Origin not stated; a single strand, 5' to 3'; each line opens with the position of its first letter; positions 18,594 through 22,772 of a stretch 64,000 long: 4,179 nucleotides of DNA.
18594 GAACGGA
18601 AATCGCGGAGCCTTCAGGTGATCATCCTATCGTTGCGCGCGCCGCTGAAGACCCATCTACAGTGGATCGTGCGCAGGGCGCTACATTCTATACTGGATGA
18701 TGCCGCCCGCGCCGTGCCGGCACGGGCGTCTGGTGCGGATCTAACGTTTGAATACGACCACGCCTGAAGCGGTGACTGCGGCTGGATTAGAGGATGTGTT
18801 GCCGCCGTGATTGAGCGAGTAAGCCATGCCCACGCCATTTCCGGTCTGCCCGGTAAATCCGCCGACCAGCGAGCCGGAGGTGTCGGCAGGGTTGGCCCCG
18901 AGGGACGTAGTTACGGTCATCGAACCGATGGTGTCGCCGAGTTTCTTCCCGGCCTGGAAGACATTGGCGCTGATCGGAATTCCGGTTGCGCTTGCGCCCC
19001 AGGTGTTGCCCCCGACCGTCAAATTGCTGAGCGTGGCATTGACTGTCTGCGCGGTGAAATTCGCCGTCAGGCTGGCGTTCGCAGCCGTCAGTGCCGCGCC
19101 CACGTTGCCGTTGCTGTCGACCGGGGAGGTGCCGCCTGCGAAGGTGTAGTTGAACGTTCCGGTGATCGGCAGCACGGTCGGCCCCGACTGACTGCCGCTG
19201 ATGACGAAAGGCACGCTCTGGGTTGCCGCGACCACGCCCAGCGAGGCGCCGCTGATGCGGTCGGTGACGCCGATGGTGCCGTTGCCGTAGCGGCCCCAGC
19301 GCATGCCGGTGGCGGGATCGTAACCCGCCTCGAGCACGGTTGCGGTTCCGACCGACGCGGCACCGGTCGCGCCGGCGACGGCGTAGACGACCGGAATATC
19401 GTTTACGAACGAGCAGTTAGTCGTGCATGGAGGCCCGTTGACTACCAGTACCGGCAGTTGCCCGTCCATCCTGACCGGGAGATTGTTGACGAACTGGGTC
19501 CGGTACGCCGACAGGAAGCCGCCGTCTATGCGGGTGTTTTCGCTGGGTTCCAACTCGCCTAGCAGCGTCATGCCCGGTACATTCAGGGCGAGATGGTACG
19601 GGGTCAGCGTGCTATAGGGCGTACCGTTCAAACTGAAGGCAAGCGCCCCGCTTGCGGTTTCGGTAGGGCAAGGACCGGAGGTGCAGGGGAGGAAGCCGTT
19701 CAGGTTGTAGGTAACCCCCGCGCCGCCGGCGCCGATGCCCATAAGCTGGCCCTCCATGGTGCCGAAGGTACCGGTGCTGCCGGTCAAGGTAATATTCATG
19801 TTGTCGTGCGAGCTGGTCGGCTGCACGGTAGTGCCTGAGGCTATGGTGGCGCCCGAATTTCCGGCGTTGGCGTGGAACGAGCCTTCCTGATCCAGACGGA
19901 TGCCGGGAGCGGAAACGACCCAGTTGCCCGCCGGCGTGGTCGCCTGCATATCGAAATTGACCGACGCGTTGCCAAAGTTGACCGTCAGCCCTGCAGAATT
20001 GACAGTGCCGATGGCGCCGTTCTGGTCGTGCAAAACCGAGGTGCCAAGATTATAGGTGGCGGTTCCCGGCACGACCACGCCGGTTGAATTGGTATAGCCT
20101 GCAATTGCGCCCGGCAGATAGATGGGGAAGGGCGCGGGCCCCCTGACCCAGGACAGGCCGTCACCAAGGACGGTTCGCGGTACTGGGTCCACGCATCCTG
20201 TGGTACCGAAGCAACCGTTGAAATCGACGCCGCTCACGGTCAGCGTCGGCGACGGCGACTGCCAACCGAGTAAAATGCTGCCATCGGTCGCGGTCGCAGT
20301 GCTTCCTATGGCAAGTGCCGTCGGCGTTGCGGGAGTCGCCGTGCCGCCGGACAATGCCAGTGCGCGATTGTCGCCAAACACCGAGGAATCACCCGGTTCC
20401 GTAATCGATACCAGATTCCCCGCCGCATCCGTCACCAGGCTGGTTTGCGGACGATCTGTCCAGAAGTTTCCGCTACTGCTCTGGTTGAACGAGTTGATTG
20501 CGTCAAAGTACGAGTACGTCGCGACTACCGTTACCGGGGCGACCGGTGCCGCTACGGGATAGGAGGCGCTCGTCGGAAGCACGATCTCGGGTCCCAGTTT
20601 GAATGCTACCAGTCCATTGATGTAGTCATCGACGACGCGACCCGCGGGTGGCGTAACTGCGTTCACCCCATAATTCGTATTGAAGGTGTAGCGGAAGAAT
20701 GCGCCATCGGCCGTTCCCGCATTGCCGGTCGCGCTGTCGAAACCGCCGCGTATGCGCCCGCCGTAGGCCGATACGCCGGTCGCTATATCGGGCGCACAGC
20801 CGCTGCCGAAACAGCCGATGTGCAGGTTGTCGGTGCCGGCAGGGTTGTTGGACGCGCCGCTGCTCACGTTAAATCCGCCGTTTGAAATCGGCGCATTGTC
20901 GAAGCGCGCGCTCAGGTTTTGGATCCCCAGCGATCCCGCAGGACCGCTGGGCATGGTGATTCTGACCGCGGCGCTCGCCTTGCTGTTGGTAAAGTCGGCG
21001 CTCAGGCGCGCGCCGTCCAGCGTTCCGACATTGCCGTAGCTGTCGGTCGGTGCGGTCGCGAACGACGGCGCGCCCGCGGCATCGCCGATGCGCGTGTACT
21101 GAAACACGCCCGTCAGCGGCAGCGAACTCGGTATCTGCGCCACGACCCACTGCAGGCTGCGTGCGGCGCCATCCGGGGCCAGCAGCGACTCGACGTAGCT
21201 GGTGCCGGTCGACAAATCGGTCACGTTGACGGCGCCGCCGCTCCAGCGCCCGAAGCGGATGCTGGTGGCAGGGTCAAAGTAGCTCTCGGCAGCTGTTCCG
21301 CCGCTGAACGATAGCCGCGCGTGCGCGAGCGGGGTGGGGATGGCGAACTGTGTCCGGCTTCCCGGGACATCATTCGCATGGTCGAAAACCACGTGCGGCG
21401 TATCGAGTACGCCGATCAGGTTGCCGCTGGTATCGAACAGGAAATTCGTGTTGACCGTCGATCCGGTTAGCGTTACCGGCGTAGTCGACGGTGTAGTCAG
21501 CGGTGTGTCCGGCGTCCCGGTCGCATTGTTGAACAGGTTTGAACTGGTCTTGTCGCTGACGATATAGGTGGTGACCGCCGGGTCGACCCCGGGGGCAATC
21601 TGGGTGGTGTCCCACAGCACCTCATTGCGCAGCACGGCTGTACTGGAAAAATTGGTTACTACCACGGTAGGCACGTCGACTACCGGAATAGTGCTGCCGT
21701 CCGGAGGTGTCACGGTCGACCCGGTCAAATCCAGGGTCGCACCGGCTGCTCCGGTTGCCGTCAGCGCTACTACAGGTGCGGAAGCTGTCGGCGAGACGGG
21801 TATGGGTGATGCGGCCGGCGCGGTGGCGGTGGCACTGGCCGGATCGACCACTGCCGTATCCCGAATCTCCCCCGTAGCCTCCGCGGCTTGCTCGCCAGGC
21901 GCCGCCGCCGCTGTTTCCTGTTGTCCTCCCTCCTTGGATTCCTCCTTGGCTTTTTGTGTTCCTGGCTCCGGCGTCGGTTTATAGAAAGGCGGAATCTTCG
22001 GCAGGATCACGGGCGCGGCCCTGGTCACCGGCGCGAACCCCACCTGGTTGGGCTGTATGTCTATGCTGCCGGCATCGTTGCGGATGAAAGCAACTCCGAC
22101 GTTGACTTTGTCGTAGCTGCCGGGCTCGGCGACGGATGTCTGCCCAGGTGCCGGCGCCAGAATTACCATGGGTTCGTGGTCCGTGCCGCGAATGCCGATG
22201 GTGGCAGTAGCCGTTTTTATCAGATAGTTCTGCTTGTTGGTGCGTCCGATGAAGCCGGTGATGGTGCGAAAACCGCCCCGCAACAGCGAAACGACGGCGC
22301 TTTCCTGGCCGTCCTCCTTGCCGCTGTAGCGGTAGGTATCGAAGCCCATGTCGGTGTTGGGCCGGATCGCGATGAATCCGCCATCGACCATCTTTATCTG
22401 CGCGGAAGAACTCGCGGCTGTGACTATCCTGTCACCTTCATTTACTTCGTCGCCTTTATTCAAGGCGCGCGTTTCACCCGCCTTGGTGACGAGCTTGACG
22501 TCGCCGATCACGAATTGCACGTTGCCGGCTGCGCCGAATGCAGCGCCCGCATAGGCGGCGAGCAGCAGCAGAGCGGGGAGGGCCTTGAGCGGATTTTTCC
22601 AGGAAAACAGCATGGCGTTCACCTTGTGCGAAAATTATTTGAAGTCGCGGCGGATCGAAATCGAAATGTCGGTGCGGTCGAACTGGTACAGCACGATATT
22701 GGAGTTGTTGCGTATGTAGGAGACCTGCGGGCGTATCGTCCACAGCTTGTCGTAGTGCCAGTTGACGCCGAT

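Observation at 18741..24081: Slam/DUF560-like (type XI secretion) translocon paired with a giant, non-lipidated FecR/TbpB-barrel cargo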

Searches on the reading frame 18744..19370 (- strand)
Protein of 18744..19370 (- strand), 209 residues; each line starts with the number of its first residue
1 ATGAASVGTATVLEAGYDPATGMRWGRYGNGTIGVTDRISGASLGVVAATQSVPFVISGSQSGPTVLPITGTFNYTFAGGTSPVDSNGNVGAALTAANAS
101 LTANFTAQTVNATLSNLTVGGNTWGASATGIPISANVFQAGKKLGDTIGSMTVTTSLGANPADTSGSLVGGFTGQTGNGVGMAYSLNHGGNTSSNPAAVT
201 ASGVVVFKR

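Call 14: search_protein_families(library=pfam, proteins=[window:18744-19370:-], max_evalue=10)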
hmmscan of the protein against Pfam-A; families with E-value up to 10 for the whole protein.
seq(209 aa): 1 family
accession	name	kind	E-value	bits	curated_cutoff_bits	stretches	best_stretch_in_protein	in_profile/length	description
PF08084.16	PROCT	-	0.032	14.6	23.6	1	20-80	21-76/123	PROCT (NUC072) domain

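Call 22: search_solved_structures(query=A1, max_evalue=10, show_alignments=3)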
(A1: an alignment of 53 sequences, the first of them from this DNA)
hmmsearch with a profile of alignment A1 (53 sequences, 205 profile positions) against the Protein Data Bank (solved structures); distinct sequences matched with E-value up to 10: 0.

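Call 28: predict_structure(alignment_id=A1)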
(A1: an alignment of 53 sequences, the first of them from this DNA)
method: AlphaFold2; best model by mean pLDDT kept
length: 209 residues; sequences in the alignment: 53
mean_pLDDT: 92.5   pTM: 0.86
mean pLDDT of the five models: 92.5, 91.9, 91.6, 91.5, 91.1
residues with pLDDT >= 90: 159; 70-90: 41; 50-70: 9; < 50: 0
segments of 3 or more residues with pLDDT < 50: none
pLDDT, mean of each block of 10 residues (from residue 1): 69 95 95 89 87 92 93 98 95 97 98 97 97 97 90 92 95 95 95 78 98
secondary structure, 60 per line:
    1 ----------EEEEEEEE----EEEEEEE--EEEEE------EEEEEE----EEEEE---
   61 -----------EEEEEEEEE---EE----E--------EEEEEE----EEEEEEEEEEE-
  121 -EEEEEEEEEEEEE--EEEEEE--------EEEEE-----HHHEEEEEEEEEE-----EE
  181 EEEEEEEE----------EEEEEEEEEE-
elements in order: E11-18 E23-29 E32-36 E43-48 E53-57 E72-80 E99-104 E109-119 E122-134 E137-142 E151-155 E164-173 E179-188 E199-208

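Call 31: fold_search(model_id=the predicted structure, library=pdb)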
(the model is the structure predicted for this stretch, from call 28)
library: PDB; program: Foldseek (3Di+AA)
matches with E <= 10: 1133; with E <= 0.001: 0
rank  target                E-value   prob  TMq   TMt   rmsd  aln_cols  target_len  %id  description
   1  5nqz_B                3.0e-03  1.00  0.39  0.33   7.4       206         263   16  Structure of a fHbp(V1.1):PorA(P1.16) chimera. Fusion at fHbp position 309. (released 2018-02-28)
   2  5nqz_A                3.3e-03  1.00  0.40  0.33   7.4       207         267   16  Structure of a fHbp(V1.1):PorA(P1.16) chimera. Fusion at fHbp position 309. (released 2018-02-28)
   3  3szi_B                4.0e-02  0.66  0.24  0.37  10.7       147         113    8  Structure of apo shwanavidin (P21 form) (released 2012-04-25)
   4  9i4t_O                4.2e-02  0.51  0.26  0.23  12.8       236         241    9  Photosystem II from Arabidopsis thaliana (released 2026-03-25)
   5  4il6_O                5.0e-02  0.15  0.20  0.18  17.4       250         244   10  Structure of Sr-substituted photosystem II (released 2013-03-06)
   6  8j5k_O                6.1e-02  0.13  0.20  0.18  18.4       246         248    8  Structural insights into photosystem II supercomplex and trimeric FCP antennae of a centric diatom Cyclotella meneghin (released 2023-12-20)
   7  7oui_O                7.1e-02  0.57  0.28  0.29   9.8       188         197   10  Structure of C2S2M2-type Photosystem supercomplex from Arabidopsis thaliana (digitonin-extracted) (released 2021-08-18)
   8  7n8o_O                7.1e-02  0.09  0.16  0.14  15.9       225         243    9  High-resolution structure of photosystem II from the mesophilic cyanobacterium, Synechocystis sp. PCC 6803 (released 2021-12-29)
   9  1qd5                  7.1e-02  0.06  0.14  0.13  18.1       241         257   12  OUTER MEMBRANE PHOSPHOLIPASE A FROM ESCHERICHIA COLI (released 1999-10-25)
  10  8bk2_A                8.3e-02  0.85  0.38  0.44  11.8       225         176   10  X-ray structure of meningococcal factor H binding protein variant 2 in complex with a specific and bactericidal human  (released 2023-11-22)
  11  5o1r_B                8.8e-02  1.00  0.40  0.67   3.9       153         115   17  human Fab 5H2 bound to NHBA-C3 from Neisseria meningitidis serogroup B (released 2018-05-30)
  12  1ild                  8.8e-02  0.06  0.13  0.11  19.7       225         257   13  OUTER MEMBRANE PHOSPHOLIPASE A FROM ESCHERICHIA COLI N156A ACTIVE SITE MUTANT pH 4.6 (released 2001-10-03)
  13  3wu2_o                9.2e-02  0.11  0.20  0.18  18.5       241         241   11  Crystal structure analysis of Photosystem II complex (released 2014-09-03)
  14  3szj_B                9.7e-02  0.47  0.24  0.35  11.1       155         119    9  Structure of the shwanavidin-biotin complex (released 2012-04-11)
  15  7pi0_O                9.7e-02  0.33  0.26  0.23  12.9       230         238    8  Unstacked compact Dunaliella PSII (released 2022-08-17)
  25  5o1r_A                1.6e-01  0.99  0.39  0.66   3.8       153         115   18  human Fab 5H2 bound to NHBA-C3 from Neisseria meningitidis serogroup B (released 2018-05-30)
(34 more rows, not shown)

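Call 32: search_protein_families(library=pfam, alignment_id=A1, max_evalue=1)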
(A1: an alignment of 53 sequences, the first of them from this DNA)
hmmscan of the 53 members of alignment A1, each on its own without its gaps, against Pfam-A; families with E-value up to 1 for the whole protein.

A. member 1, seq(209 aa): 1 family
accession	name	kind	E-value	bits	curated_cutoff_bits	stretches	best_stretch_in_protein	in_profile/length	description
PF08084.16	PROCT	-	0.032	14.6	23.6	0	20-80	21-76/123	PROCT (NUC072) domain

B. families by the number of members that match (of 53 scanned): 12 families
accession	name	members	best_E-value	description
PF08084.16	PROCT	4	0.0045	PROCT (NUC072) domain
PF18580.7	HTH_SUN2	2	0.054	SUN2 helix-turn-helix domain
PF22118.2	MtrF-like_dom-III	2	0.12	Decaheme cytochrome c component MtrF-like domain III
PF11765.13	Hyphal_reg_CWP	1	0.00063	Hyphally regulated cell wall protein N-terminal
PF08329.16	ChitinaseA_N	1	0.024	Chitinase A, N-terminal domain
PF01298.24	TbpB_B_D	1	0.029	C-lobe and N-lobe beta barrels of Tf-binding protein B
PF14478.12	DUF4430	1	0.055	Domain of unknown function (DUF4430)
PF10745.14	DUF2530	1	0.06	Protein of unknown function (DUF2530)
PF16600.10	Caskin1-CID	1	0.073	Caskin1 CASK-interaction domain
PF10888.13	DUF2742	1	0.09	Protein of unknown function (DUF2742)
PF23927.1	DUF7265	1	0.12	Domain of unknown function (DUF7265)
PF13436.11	Gly-zipper_OmpA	1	0.12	Glycine-zipper domain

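Call 68: search_protein_representatives(alignment_id=A1)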
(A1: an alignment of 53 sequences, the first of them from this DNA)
Query: 53 sequences, 205 profile positions. Proteins with E-value up to 0.001 (for the whole library): 1515; up to 1e-10: 829; up to 1e-30: 296. The best 150 are listed.
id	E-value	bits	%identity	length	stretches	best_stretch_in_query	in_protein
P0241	2.5e-213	719.7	-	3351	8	8-205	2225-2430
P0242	2.0e-185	628.5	-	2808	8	7-203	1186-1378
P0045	2.4e-143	491.1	-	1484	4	11-205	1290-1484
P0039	1.7e-140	481.8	-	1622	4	4-205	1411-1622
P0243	1.0e-138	476.0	-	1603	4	11-205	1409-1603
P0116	1.8e-138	475.2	-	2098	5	4-205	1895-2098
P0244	8.1e-137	469.8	-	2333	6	15-205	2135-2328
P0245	4.4e-136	467.4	-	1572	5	5-205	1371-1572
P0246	9.9e-132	453.2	-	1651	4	7-205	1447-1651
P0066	1.1e-131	453.0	-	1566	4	5-205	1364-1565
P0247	5.8e-131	450.7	-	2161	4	14-204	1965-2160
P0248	1.9e-127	439.2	-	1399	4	8-205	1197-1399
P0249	2.0e-127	439.1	-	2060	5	6-204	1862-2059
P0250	1.2e-123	426.8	-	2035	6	14-204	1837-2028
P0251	7.4e-122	420.9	-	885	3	4-205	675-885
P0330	1.9e-71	256.3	-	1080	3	7-205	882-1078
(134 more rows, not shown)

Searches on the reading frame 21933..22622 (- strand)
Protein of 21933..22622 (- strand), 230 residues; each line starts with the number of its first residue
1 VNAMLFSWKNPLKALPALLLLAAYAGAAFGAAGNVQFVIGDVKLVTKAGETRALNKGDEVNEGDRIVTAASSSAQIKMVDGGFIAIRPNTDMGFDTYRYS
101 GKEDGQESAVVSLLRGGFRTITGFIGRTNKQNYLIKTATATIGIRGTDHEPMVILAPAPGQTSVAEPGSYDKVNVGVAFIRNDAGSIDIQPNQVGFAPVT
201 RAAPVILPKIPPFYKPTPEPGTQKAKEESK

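Call 42: find_related_loci(query=A3, collection=metagenome_contigs, flank=10000)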
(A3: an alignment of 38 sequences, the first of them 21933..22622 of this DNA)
Query A3 (230 aa) in metagenome_contigs; peptide patterns used: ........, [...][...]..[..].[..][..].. (x = any residue, [..] = any of these).
600 stretches matched a pattern (row limit reached: there are more); 558 encode a relative of the query (tblastn E <= 1e-3); the best 80 are kept; 80 distinct loci.
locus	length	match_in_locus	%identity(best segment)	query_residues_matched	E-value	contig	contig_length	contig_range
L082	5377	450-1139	84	1-230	8e-120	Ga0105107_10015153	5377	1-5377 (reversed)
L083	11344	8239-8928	83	1-230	4e-119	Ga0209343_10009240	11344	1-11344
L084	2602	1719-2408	84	1-230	1e-123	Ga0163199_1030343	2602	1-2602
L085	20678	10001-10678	83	1-226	1e-115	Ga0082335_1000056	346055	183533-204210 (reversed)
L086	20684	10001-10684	79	1-230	2e-115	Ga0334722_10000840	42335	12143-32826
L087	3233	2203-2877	84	1-225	7e-118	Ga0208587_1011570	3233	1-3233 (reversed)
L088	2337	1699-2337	79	1-214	9e-118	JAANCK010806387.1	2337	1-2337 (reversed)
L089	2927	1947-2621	84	1-225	6e-116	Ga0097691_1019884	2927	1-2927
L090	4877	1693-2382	80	1-230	9e-111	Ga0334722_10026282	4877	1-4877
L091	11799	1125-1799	72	1-225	2e-105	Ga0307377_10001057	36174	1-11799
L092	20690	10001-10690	82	1-230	7e-120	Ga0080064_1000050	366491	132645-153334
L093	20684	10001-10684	75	1-228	7e-100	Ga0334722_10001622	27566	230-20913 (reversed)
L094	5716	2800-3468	53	2-223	1e-72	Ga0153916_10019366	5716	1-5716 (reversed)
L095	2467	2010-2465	79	1-152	8e-74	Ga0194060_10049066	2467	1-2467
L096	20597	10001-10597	59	17-218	1e-69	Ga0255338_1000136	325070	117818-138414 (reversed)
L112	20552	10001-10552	55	33-215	1e-62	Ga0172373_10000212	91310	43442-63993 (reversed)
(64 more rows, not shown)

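Call 59: search_protein_families(library=pfam, proteins=[L112:9950-11710:+], max_evalue=0.01)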
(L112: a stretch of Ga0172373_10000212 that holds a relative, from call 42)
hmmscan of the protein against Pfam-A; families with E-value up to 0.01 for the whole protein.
L112:9950-11710:+ (587 aa): 1 family
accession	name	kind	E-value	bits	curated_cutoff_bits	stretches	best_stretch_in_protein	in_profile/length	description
PF04773.18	FecR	-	4.2e-08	34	24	1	51-133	3-77/97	FecR protein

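Call 70: search_protein_families(library=ncbifam, alignment_id=A3, max_evalue=0.01)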
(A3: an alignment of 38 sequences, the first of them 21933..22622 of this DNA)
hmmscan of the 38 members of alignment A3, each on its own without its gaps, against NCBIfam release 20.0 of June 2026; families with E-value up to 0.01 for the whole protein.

A. member 1, window:21933-22622:- (230 aa): 4 families
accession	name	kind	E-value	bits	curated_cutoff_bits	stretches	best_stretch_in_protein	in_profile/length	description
NF033682.1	retention_LapA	subfamily_domain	9.8e-09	35.5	50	1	33-97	4-68/145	retention module-containing protein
NF047849.1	Lsa33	exception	3.4e-07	29.8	420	1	35-149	32-144/310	surface adhesin Lsa33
NF033165.1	lipo_LipL45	exception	5e-06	25.8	350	1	35-148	42-151/391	lipoprotein LipL45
NF040942.2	hypo_ExtJ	equivalog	0.0057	17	52.5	0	15-72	8-63/77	selenite/tellurite reduction operon protein ExtJ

B. families by the number of members that match (of 38 scanned): 5 families
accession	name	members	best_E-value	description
NF047849.1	Lsa33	38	2.7e-12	surface adhesin Lsa33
NF033682.1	retention_LapA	37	5.4e-11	retention module-containing protein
NF033165.1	lipo_LipL45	37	5.3e-10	lipoprotein LipL45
NF040942.2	hypo_ExtJ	4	0.0011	selenite/tellurite reduction operon protein ExtJ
NF047876.1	Lsa19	2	0.0004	adhesin Lsa19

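Call 71: search_solved_structures(query=A3, max_evalue=1, show_alignments=2)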
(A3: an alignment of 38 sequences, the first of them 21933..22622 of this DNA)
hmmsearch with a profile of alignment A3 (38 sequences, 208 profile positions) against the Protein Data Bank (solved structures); distinct sequences matched with E-value up to 1: 1.
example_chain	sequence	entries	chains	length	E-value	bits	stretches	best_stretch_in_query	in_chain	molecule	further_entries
5ix9_A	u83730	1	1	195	0.00034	23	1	21-92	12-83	Antifreeze protein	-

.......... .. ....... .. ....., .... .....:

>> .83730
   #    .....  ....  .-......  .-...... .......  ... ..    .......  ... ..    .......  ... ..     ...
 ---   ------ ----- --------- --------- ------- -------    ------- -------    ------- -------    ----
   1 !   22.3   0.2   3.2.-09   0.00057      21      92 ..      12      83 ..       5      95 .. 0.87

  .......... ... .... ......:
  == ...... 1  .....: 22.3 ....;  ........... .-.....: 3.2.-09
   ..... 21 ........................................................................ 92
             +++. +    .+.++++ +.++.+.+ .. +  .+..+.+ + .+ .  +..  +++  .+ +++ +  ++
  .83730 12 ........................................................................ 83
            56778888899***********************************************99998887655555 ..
